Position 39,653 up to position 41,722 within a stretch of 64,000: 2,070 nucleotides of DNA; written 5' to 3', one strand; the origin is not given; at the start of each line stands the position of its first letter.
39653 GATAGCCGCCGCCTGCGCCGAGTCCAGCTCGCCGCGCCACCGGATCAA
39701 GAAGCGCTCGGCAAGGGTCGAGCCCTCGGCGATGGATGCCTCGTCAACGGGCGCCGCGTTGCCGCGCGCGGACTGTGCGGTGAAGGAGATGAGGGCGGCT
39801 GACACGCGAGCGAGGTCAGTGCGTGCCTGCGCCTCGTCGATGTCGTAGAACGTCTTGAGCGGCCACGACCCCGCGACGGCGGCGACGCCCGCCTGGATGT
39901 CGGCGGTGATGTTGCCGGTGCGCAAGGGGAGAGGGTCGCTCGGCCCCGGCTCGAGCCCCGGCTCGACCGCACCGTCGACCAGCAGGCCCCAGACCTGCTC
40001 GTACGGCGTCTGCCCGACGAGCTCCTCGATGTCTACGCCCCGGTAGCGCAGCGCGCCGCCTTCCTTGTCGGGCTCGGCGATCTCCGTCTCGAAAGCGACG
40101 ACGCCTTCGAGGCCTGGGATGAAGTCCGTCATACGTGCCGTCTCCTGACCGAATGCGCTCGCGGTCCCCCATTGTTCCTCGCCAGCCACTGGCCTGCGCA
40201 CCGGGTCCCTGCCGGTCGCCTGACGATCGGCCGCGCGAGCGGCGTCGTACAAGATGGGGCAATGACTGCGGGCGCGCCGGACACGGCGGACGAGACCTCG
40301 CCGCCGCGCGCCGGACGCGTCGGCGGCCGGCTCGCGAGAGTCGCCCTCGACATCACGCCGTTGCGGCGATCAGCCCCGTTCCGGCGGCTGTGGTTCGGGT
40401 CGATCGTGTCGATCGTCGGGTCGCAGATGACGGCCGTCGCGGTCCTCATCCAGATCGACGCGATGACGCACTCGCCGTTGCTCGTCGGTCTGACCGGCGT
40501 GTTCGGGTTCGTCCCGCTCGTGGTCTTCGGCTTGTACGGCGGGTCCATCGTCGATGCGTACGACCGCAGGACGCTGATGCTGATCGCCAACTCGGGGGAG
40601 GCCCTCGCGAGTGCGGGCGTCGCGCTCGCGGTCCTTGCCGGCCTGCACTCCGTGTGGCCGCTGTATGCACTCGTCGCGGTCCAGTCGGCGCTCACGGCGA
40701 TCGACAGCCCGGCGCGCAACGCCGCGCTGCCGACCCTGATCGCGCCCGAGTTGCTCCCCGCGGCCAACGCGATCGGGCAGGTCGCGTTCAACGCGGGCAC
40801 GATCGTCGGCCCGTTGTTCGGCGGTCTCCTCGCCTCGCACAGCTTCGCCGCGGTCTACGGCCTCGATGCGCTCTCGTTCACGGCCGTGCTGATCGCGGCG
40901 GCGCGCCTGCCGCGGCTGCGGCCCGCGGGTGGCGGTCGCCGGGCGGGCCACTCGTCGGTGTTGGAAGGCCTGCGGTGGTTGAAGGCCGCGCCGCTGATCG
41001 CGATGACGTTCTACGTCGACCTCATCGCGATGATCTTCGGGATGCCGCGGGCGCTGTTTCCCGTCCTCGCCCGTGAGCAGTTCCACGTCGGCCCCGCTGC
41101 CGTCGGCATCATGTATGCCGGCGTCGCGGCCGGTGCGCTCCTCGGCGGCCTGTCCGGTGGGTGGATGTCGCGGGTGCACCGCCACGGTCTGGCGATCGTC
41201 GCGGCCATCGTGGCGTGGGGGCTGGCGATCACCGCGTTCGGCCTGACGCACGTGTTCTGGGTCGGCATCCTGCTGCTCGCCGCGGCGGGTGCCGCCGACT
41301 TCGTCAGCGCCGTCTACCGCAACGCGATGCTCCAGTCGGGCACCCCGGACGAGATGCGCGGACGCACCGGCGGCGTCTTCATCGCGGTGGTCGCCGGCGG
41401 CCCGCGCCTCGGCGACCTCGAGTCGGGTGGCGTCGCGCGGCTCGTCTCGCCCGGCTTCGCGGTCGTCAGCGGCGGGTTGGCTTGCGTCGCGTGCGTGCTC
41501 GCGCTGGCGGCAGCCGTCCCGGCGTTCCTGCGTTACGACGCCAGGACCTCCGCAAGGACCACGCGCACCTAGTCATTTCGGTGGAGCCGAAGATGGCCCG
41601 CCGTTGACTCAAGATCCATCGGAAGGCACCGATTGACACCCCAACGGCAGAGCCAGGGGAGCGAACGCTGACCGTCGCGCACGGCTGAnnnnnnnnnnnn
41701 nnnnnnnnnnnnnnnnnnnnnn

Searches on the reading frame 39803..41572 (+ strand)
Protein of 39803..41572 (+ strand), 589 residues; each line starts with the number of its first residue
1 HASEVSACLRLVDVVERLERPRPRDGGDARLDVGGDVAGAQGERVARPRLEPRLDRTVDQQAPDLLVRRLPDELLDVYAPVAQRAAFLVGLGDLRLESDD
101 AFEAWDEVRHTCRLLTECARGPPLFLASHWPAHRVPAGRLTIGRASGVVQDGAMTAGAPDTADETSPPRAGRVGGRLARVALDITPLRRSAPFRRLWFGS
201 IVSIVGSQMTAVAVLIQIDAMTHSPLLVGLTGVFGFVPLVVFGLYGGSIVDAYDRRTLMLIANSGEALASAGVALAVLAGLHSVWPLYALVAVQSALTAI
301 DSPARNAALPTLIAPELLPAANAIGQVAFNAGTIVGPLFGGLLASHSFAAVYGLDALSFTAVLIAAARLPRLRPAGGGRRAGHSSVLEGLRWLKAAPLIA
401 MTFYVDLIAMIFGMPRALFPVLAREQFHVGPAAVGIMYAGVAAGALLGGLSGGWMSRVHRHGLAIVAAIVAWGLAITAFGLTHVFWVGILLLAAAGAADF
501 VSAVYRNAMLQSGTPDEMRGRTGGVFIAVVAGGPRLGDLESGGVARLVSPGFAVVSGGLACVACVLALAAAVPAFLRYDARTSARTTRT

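Call 96: search_protein_families(library=pfam, proteins=[window:39803-41572:+], max_evalue=0.00001)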
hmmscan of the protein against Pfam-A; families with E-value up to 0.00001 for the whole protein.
window:39803-41572:+ (589 aa): 2 families
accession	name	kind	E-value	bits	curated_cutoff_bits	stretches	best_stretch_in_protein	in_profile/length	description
PF05977.19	MFS_3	-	1.6e-40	139.5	27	1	185-577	5-400/524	Transmembrane secretion effector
PF07690.21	MFS_1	-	5.5e-26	91.7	33.4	1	196-532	1-341/347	Major Facilitator Superfamily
